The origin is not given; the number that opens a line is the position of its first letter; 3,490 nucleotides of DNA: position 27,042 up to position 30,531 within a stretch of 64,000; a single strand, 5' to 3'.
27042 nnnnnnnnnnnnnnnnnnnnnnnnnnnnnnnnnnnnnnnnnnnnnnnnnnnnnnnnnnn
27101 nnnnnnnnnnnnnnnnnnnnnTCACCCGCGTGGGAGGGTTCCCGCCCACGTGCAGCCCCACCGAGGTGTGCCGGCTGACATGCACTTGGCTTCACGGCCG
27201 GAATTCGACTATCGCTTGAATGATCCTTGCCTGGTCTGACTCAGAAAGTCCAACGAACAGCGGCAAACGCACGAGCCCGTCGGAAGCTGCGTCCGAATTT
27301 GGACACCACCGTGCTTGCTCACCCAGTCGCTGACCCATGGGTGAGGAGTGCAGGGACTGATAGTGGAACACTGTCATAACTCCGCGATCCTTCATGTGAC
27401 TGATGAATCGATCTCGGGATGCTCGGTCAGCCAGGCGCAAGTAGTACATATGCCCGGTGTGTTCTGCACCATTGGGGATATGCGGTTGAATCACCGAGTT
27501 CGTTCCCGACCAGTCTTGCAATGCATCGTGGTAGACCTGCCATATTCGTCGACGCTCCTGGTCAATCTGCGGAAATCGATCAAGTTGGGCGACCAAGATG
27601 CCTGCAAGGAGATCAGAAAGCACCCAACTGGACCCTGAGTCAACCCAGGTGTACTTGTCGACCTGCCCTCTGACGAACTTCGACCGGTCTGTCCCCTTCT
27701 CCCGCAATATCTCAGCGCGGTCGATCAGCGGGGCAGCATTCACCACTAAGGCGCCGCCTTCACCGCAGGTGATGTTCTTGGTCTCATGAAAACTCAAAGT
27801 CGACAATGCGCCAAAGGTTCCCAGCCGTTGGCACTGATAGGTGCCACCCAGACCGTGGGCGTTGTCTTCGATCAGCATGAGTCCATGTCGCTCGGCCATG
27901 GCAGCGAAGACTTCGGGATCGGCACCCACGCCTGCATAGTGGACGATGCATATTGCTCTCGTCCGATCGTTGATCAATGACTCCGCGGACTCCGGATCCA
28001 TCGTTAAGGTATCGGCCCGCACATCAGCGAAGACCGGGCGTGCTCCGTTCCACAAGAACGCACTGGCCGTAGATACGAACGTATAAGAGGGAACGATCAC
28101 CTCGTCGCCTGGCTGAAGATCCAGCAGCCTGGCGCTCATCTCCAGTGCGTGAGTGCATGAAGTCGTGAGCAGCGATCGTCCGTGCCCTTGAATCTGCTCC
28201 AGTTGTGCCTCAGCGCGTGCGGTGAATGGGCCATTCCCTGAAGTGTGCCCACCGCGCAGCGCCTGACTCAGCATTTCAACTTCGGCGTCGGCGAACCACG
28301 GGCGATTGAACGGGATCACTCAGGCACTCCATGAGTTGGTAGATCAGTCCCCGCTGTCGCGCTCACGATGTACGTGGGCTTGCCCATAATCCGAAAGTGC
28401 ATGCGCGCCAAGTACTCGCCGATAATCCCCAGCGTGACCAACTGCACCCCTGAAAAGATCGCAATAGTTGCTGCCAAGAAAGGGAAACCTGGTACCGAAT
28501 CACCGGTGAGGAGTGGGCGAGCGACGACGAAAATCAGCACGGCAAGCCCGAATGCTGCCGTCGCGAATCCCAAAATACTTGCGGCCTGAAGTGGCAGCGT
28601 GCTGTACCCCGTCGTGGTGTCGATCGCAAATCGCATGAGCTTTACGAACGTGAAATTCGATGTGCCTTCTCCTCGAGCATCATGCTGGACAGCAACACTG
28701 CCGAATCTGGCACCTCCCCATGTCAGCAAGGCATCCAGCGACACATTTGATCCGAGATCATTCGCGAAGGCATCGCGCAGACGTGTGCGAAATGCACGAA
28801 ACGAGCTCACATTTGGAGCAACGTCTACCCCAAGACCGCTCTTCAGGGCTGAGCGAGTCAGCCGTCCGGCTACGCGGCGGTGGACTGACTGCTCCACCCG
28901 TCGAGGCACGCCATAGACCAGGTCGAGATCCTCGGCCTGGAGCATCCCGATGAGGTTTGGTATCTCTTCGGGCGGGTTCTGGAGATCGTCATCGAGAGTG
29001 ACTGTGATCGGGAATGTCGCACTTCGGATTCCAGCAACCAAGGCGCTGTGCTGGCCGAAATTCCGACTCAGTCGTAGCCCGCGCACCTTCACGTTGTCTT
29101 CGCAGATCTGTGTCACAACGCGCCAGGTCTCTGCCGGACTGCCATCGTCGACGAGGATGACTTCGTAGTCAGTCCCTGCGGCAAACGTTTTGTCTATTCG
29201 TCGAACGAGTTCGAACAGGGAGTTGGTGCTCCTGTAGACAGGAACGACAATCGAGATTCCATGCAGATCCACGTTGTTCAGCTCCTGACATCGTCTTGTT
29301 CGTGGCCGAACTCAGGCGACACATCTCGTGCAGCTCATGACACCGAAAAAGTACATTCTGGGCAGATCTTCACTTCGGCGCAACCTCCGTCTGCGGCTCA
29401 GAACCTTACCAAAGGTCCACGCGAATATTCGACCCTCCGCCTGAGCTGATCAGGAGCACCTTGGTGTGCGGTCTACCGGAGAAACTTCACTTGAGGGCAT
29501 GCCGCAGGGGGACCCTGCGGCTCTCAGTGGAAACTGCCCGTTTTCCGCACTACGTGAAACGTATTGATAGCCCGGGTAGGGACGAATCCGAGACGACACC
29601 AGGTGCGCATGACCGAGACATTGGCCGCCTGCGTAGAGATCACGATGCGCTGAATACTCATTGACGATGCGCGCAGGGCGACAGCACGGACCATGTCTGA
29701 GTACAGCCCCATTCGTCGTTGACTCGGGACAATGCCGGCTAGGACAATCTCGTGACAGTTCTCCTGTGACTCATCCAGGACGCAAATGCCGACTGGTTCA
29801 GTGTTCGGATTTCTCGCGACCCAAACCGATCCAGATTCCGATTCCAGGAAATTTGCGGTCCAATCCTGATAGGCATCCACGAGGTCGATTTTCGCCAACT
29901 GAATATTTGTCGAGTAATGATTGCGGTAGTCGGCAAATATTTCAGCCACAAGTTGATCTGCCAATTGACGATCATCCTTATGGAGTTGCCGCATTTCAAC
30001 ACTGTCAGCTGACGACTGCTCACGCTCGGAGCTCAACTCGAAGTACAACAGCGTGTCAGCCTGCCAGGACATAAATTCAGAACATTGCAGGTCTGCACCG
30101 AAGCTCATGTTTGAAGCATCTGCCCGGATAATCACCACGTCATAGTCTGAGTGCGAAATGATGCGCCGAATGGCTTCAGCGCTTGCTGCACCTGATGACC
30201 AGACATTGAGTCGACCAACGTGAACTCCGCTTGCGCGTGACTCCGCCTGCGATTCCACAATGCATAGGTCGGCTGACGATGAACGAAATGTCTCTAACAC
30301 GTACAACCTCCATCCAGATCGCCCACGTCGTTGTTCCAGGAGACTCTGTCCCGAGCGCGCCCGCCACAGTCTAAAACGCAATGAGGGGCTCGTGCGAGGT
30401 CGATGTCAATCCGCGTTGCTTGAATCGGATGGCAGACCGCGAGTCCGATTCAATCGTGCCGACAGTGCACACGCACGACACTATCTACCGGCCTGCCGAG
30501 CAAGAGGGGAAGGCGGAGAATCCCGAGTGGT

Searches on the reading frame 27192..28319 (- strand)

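Call 18: search_protein_families(library=pfam, max_evalue=0.00001, proteins=[window:27192-28319:-])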
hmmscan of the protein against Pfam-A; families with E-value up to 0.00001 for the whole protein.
window:27192-28319:- (375 aa): 2 families
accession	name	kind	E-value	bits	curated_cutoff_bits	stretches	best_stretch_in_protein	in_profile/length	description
PF01041.23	DegT_DnrJ_EryC1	-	1.2e-89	301.5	19.8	1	12-370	6-359/360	DegT/DnrJ/EryC1/StrS aminotransferase family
PF00155.27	Aminotran_1_2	-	9.6e-08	32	19.7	1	49-162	68-195/361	Aminotransferase class I and II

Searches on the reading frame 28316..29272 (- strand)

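Call 18: search_protein_families(library=pfam, max_evalue=0.00001, proteins=[window:28316-29272:-])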
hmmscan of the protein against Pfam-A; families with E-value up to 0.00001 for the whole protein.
window:28316-29272:- (318 aa): 2 families
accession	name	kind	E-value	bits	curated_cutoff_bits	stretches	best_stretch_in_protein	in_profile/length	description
PF00535.33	Glycos_transf_2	-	2.8e-25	89.6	23.3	1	7-161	1-159/168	Glycosyl transferase family 2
PF13641.12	Glyco_tranf_2_3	-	3.5e-06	27.6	27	1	5-128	2-127/230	Glycosyltransferase like family 2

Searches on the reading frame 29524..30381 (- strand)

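Call 18: search_protein_families(library=pfam, max_evalue=0.00001, proteins=[window:29524-30381:-])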
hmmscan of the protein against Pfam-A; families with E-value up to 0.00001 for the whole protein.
window:29524-30381:- (285 aa): 2 families
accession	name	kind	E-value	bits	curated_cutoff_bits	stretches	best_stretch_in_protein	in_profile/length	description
PF00583.31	Acetyltransf_1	-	4.3e-06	27.4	20.7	1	169-266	22-116/116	Acetyltransferase (GNAT) family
PF13302.13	Acetyltransf_3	-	9.9e-06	26.7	25.4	0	130-267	4-138/138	Acetyltransferase (GNAT) domain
